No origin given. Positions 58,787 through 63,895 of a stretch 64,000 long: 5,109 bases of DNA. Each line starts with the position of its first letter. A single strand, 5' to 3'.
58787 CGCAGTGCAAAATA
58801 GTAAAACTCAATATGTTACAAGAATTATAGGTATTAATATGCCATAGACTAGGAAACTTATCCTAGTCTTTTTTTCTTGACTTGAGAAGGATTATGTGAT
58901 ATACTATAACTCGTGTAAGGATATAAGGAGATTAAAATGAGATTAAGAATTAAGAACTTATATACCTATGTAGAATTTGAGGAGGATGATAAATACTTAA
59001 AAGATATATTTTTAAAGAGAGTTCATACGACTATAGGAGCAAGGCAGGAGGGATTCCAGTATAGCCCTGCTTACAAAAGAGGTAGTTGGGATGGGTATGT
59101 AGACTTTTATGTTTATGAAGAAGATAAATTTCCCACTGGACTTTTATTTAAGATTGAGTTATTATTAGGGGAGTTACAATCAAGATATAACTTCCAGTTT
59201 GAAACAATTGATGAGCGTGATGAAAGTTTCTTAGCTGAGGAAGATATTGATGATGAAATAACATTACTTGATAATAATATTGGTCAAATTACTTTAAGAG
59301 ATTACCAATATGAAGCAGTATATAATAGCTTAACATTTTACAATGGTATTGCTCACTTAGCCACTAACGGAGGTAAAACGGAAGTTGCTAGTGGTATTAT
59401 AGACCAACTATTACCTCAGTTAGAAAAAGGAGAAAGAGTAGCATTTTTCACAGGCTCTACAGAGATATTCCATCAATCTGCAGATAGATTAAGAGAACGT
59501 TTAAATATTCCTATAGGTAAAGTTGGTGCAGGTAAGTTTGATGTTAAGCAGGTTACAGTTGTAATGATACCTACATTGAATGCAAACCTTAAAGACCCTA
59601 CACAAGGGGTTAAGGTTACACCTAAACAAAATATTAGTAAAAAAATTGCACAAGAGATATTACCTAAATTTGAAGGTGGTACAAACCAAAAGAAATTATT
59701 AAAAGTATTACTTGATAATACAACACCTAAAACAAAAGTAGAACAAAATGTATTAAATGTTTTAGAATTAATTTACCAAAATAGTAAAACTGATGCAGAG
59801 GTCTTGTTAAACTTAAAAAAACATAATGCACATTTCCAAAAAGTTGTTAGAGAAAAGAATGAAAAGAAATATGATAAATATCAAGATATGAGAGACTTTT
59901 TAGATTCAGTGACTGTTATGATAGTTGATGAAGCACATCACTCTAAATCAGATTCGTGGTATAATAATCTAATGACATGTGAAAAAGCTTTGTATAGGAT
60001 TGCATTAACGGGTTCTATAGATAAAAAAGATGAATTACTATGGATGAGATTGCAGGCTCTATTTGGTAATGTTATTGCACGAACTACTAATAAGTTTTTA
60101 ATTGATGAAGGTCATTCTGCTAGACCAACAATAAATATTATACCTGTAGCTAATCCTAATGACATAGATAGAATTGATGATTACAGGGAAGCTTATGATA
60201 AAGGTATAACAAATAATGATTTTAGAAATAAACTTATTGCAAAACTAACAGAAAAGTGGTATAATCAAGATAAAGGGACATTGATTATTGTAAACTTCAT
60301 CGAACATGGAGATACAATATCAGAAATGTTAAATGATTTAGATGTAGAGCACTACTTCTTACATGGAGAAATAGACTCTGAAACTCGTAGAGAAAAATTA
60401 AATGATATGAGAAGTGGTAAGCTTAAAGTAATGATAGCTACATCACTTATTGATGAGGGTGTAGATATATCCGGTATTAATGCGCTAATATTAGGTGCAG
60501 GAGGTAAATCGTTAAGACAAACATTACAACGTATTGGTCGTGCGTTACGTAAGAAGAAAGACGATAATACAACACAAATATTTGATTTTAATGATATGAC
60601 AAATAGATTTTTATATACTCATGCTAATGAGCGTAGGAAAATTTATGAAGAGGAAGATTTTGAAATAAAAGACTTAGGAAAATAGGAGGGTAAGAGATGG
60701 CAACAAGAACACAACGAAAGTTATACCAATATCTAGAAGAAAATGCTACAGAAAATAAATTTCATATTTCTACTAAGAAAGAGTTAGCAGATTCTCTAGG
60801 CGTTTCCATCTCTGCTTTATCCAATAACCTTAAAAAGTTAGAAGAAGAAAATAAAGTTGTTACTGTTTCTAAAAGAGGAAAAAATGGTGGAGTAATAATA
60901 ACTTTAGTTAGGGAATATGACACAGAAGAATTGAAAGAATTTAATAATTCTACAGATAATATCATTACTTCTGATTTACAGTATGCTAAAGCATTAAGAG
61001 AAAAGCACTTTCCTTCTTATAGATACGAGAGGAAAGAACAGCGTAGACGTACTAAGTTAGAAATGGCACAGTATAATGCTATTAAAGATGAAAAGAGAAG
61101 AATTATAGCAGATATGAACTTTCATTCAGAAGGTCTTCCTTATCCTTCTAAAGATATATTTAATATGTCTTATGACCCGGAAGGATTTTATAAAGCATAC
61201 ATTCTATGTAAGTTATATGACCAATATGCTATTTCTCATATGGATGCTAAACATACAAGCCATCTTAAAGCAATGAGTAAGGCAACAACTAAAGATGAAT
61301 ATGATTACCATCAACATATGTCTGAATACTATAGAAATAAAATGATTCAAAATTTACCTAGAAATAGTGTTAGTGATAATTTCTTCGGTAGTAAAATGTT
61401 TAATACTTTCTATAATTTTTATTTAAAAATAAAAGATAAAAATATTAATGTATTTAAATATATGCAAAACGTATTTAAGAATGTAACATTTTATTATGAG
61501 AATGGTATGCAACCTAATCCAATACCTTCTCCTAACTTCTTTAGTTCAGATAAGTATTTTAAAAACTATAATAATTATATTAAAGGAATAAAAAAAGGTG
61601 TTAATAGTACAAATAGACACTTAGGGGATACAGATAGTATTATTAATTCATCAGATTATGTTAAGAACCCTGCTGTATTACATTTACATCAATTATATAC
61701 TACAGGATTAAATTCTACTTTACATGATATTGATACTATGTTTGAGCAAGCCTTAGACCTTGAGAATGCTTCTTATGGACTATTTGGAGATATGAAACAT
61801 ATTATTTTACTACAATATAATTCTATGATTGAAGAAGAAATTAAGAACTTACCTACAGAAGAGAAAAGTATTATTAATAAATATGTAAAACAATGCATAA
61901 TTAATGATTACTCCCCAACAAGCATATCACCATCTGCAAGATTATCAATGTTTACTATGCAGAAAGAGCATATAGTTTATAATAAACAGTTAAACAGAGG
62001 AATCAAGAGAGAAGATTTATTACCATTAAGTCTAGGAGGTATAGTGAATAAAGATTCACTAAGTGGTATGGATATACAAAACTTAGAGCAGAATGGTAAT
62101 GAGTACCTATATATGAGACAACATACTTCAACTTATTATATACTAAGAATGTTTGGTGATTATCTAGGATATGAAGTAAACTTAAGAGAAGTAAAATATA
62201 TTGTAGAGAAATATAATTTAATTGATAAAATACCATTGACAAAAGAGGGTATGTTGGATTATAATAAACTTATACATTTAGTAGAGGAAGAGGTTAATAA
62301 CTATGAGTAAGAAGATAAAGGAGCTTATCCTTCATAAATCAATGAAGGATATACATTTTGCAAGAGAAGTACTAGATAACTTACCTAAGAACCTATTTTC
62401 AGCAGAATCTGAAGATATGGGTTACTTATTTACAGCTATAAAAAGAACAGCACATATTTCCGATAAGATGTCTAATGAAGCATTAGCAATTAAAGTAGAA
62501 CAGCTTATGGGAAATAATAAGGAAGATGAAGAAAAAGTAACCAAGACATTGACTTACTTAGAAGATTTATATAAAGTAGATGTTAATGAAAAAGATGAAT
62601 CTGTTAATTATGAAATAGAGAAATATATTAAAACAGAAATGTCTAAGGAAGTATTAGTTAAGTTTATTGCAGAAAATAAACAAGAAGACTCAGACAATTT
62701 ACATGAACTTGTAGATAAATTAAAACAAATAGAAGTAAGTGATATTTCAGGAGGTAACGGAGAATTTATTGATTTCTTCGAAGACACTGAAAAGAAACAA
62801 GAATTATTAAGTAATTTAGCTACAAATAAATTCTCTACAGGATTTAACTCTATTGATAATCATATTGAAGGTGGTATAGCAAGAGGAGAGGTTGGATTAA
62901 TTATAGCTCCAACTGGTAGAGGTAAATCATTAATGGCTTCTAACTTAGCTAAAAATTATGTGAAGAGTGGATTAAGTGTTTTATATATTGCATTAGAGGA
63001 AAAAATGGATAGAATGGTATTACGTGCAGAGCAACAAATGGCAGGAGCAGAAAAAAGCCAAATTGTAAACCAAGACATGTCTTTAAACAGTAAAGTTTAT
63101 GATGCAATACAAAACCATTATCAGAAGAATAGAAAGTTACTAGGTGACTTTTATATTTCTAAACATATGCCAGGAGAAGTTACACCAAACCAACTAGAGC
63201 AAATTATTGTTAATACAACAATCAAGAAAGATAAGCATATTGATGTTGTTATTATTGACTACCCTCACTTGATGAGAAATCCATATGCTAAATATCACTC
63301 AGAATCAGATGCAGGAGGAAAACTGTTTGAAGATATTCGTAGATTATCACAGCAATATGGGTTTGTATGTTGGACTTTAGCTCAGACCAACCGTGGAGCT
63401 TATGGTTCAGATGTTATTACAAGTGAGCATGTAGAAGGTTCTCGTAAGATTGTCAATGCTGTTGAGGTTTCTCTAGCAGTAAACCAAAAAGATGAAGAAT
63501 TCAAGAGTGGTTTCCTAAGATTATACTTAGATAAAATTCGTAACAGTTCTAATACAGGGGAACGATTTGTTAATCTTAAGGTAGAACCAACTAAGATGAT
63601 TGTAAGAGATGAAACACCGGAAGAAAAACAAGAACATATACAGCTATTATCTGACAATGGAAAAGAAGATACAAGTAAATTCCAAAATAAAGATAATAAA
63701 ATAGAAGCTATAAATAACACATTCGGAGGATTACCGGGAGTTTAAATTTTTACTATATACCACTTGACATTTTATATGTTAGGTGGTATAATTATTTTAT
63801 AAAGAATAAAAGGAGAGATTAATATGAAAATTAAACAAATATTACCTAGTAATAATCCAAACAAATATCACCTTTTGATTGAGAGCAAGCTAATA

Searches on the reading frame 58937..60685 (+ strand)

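Call 58: search_protein_families(library=phrogs, proteins=[window:58937-60685:+], max_evalue=0.00001)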
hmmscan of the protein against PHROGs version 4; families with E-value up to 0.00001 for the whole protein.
window:58937-60685:+ (582 aa): 5 families
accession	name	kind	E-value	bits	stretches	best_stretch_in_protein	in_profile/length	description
phrog_14619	-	DNA, RNA and nucleotide metabolism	5.7e-150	500.1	1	1-307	1-313/314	DNA helicase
phrog_16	-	DNA, RNA and nucleotide metabolism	1.4e-147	494.6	1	1-572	65-621/986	DNA helicase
phrog_9690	-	DNA, RNA and nucleotide metabolism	9.8e-108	360.8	1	285-581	5-303/306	DNA helicase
phrog_16259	-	DNA, RNA and nucleotide metabolism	7.5e-12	46.1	1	38-223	35-220/330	DNA helicase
phrog_27849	-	unknown function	6.5e-06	25.6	1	457-541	458-547/664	-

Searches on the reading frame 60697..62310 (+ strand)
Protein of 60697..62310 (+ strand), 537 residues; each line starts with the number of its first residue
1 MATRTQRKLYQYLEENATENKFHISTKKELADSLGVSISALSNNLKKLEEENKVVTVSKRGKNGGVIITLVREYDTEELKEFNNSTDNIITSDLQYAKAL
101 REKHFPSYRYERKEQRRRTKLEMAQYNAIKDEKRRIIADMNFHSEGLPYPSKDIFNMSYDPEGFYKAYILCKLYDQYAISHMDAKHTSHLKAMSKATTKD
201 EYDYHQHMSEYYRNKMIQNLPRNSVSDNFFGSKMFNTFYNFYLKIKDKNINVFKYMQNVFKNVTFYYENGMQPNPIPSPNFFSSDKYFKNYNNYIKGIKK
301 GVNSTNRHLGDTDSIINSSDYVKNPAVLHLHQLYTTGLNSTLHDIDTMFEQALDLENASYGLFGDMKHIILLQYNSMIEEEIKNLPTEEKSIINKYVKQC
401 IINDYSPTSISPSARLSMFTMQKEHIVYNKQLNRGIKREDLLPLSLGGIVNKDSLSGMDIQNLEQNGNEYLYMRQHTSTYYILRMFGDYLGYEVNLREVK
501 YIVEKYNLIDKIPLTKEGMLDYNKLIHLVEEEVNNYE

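Call 45: search_protein_families(library=pfam, proteins=[window:60697-62310:+], max_evalue=0.01)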
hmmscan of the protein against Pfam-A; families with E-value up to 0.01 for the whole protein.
window:60697-62310:+ (537 aa): 6 families
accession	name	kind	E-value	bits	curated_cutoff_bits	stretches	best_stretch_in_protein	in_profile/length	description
PF13412.12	HTH_24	-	3.7e-05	23.7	21.9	1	26-54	19-47/48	Winged helix-turn-helix DNA-binding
PF08279.18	HTH_11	-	0.00053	20.3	25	1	26-61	17-53/55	HTH domain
PF14502.12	HTH_41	-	0.0012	18.7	25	1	25-65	7-46/48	Helix-turn-helix domain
PF13545.12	HTH_Crp_2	-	0.0014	19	27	1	19-55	16-53/70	Crp-like helix-turn-helix domain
PF12840.13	HTH_20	-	0.0015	18.9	27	1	28-57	22-50/51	Helix-turn-helix domain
PF05732.17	RepL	-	0.0029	17.5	20.3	1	6-55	57-106/164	Firmicute plasmid replication protein (RepL)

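Call 58: search_protein_families(library=phrogs, proteins=[window:60697-62310:+], max_evalue=0.00001)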
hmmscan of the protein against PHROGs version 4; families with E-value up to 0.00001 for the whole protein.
window:60697-62310:+ (537 aa): 1 family
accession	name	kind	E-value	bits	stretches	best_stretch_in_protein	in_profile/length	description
phrog_1098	-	DNA, RNA and nucleotide metabolism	1.2e-188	629.3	1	2-536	11-523/546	HTH DNA binding protein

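Call 59: search_solved_structures(query=window:60697-62310:+, max_evalue=1)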
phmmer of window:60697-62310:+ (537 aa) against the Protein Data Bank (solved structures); distinct sequences matched with E-value up to 1: 0.

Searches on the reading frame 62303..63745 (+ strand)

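Call 58: search_protein_families(library=phrogs, proteins=[window:62303-63745:+], max_evalue=0.00001)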
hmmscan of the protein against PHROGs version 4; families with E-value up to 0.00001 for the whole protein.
window:62303-63745:+ (480 aa): 3 families
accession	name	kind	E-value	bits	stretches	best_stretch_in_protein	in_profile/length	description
phrog_19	-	DNA, RNA and nucleotide metabolism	7.8e-98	329.9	1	1-462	159-604/621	DnaB-like replicative helicase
phrog_239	-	DNA, RNA and nucleotide metabolism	5.6e-22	79.5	1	157-454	325-614/801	DNA primase/helicase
phrog_243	-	DNA, RNA and nucleotide metabolism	2.8e-13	50.5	1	179-437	20-268/273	DnaB-like replicative helicase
